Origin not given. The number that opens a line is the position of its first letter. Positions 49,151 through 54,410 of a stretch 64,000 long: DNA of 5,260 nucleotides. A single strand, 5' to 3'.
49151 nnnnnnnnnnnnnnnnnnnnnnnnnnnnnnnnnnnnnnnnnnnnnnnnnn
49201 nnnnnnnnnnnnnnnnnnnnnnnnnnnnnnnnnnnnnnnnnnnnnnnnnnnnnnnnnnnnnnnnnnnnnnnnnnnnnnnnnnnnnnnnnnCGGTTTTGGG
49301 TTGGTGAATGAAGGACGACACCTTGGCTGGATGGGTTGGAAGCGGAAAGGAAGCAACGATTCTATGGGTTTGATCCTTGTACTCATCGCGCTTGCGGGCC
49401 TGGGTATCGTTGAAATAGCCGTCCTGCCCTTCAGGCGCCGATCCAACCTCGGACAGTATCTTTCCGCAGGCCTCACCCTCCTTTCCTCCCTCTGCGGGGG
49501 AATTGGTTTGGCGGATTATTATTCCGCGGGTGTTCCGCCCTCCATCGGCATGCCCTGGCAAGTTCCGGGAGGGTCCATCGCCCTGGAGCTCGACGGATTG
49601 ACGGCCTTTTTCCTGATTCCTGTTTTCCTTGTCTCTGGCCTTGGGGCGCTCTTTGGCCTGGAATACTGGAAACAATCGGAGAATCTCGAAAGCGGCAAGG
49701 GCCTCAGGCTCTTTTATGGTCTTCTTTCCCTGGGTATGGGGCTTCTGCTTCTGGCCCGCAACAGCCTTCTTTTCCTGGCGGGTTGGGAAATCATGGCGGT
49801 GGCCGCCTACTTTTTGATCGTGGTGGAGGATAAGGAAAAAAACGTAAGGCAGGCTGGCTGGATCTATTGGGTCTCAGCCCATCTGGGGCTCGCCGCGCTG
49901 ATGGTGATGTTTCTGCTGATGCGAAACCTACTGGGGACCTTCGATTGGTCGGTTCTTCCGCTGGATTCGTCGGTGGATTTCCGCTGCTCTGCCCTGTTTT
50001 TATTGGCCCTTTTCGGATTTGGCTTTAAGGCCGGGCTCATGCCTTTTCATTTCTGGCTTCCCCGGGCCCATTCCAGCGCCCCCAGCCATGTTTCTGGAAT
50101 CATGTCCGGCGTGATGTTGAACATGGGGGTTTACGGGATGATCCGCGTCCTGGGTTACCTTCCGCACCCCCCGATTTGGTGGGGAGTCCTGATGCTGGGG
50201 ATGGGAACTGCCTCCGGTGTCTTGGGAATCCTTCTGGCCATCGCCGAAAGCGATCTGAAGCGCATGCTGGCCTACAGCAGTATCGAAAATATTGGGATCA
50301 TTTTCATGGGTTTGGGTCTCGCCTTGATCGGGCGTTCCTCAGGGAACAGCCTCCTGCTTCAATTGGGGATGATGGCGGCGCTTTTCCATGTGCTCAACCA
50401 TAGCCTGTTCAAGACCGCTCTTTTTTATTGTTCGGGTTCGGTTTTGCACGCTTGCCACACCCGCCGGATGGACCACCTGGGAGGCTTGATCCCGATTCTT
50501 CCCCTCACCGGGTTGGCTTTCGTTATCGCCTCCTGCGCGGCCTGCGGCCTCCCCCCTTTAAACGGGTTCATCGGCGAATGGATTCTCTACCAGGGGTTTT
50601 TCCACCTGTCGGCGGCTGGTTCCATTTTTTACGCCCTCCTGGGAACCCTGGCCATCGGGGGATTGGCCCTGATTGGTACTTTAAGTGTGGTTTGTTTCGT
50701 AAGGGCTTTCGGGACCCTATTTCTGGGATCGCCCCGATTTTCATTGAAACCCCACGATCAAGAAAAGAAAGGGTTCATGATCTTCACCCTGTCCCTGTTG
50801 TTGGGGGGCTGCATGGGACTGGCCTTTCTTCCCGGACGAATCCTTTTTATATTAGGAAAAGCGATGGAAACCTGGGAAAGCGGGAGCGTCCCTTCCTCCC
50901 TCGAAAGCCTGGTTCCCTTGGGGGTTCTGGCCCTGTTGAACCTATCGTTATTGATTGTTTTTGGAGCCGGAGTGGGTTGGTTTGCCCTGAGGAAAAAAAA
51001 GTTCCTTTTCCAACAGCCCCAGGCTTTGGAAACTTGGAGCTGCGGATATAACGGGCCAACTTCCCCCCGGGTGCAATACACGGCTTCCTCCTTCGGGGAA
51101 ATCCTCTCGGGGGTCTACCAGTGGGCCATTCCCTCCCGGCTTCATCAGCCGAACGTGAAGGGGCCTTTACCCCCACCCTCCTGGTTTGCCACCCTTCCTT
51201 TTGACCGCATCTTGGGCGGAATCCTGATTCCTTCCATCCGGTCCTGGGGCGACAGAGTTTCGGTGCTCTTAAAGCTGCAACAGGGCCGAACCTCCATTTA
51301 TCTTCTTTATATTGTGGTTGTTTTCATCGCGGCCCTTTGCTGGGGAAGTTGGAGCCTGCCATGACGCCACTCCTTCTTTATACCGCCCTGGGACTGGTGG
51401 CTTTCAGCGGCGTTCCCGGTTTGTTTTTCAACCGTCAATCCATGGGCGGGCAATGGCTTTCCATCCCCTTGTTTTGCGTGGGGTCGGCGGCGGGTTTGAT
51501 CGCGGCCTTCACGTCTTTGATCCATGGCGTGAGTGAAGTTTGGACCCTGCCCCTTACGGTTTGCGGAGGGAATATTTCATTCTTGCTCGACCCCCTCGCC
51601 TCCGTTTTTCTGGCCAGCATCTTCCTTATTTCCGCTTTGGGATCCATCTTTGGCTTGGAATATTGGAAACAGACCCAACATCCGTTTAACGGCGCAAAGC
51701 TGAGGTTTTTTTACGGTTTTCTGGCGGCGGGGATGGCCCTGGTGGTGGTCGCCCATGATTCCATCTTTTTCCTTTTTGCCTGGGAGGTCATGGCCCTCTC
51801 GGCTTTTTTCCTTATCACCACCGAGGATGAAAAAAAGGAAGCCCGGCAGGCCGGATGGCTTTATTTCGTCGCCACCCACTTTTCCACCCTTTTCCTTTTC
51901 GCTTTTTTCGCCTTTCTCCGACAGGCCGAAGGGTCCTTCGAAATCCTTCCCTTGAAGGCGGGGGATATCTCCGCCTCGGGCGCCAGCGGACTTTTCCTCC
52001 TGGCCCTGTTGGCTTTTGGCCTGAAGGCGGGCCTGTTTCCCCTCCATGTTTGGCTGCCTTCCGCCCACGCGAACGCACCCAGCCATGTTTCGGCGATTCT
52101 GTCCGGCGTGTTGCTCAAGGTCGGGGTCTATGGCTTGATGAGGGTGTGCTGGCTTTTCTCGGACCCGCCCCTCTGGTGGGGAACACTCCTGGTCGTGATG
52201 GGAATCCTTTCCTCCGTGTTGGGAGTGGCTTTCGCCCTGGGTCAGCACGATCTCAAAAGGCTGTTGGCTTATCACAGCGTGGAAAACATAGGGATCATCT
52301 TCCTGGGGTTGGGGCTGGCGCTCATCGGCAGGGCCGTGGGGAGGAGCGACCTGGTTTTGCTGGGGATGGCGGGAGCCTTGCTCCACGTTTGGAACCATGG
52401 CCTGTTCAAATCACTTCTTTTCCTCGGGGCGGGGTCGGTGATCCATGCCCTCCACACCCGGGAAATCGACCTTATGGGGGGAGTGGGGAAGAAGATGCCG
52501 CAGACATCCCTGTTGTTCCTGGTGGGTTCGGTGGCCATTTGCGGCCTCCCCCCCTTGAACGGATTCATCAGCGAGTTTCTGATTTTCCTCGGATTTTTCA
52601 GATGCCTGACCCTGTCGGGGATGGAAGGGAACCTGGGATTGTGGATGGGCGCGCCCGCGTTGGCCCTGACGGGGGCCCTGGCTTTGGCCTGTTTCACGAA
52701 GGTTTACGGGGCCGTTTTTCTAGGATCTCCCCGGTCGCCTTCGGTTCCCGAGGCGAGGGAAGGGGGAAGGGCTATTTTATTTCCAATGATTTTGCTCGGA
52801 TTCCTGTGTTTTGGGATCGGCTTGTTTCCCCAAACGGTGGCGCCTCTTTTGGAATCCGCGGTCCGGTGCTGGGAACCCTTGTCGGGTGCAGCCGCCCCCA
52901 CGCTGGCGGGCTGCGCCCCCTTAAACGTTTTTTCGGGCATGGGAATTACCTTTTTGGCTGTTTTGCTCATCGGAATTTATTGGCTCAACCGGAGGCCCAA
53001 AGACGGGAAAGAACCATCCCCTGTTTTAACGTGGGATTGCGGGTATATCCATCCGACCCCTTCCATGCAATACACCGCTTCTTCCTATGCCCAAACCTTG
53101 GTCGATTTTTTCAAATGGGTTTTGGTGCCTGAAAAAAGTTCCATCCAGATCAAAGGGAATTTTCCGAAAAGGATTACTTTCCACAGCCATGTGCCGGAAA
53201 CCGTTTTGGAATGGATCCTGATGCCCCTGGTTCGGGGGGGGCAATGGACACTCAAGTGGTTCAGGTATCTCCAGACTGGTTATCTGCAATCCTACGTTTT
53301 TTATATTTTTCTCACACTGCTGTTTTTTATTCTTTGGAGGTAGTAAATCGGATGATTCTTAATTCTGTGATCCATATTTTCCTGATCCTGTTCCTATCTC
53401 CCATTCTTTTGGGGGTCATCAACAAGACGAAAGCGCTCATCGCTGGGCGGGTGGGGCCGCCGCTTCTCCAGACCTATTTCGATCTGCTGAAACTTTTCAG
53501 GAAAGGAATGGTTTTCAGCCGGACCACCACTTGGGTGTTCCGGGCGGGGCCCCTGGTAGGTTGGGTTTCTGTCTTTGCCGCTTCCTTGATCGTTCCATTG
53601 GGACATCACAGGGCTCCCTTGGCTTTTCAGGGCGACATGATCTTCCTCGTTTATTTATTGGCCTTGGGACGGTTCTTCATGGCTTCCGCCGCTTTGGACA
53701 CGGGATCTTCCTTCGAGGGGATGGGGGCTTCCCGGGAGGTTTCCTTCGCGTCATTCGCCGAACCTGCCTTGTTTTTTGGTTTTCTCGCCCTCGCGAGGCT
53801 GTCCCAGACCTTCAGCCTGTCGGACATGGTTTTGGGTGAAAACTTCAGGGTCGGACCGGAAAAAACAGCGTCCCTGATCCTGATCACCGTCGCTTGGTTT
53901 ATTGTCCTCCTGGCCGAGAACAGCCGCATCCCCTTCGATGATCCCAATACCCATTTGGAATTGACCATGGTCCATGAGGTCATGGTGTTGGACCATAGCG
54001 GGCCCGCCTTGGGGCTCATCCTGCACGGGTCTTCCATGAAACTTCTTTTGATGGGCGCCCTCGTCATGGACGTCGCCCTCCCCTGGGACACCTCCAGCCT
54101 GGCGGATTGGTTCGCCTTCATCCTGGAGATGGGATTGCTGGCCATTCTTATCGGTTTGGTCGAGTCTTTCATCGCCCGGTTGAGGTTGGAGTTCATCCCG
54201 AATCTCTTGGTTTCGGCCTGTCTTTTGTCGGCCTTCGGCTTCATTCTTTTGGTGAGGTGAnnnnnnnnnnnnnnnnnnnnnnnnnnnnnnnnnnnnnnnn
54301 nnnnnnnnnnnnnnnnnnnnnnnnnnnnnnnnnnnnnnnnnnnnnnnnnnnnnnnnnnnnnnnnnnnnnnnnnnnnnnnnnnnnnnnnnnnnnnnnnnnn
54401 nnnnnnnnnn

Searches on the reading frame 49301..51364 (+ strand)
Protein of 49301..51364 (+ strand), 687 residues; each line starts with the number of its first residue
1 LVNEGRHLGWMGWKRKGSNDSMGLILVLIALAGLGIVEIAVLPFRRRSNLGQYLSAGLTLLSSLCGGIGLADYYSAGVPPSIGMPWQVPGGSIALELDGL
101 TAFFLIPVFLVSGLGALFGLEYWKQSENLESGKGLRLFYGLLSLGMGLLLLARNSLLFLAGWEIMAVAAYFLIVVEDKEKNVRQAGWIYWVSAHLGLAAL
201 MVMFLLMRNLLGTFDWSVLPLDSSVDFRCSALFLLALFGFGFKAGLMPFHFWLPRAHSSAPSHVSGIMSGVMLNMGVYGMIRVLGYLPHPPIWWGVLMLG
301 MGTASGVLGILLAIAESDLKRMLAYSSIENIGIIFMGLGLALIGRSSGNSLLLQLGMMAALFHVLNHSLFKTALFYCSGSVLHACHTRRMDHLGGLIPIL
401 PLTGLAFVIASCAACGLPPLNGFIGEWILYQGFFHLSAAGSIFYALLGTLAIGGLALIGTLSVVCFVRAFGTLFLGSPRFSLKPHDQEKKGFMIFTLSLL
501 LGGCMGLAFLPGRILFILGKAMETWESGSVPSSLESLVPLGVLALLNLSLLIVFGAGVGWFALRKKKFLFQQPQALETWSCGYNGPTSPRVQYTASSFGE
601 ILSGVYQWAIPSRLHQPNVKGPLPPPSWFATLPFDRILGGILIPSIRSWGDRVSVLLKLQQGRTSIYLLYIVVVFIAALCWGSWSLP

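Call 8: search_protein_families(library=pfam, proteins=[window:49301-51364:+], max_evalue=0.0001)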
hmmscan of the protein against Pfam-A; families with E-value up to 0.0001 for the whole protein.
window:49301-51364:+ (687 aa): 1 family
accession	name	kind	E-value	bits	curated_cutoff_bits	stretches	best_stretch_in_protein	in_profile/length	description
PF00361.26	Proton_antipo_M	-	1.3e-50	172.7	21.5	1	153-440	2-282/294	NADH:quinone oxidoreductase/Mrp antiporter, TM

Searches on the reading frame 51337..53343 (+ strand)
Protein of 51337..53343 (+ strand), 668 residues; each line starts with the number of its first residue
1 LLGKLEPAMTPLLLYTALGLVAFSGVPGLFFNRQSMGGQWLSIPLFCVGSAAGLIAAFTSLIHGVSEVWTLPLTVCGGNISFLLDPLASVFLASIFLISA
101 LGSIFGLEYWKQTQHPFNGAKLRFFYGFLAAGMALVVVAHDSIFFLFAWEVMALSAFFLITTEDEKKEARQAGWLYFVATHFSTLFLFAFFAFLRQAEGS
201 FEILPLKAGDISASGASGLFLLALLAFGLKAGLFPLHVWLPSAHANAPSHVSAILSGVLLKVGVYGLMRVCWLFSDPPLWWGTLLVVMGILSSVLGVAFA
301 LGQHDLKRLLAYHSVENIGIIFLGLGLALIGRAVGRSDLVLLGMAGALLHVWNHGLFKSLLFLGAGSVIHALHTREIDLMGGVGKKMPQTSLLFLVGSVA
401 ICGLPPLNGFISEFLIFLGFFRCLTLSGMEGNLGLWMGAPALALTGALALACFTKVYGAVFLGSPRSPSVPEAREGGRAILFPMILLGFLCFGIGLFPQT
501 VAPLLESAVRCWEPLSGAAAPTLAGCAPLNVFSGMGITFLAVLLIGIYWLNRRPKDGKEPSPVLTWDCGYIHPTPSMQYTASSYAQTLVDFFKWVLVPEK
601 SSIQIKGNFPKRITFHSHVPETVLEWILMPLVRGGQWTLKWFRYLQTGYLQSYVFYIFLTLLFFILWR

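Call 8: search_protein_families(library=pfam, proteins=[window:51337-53343:+], max_evalue=0.0001)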
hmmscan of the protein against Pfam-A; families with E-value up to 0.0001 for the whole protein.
window:51337-53343:+ (668 aa): 1 family
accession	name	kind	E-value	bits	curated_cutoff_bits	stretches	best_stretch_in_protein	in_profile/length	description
PF00361.26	Proton_antipo_M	-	1.1e-56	192.7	21.5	1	139-423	1-278/294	NADH:quinone oxidoreductase/Mrp antiporter, TM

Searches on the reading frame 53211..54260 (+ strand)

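Call 8: search_protein_families(library=pfam, proteins=[window:53211-54260:+], max_evalue=0.0001)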
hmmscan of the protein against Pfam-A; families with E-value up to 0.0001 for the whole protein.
window:53211-54260:+ (349 aa): 1 family
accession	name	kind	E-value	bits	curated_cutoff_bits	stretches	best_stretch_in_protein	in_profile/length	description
PF00146.26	NADHdh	-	1.6e-35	123.3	27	1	54-347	5-296/298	NADH dehydrogenase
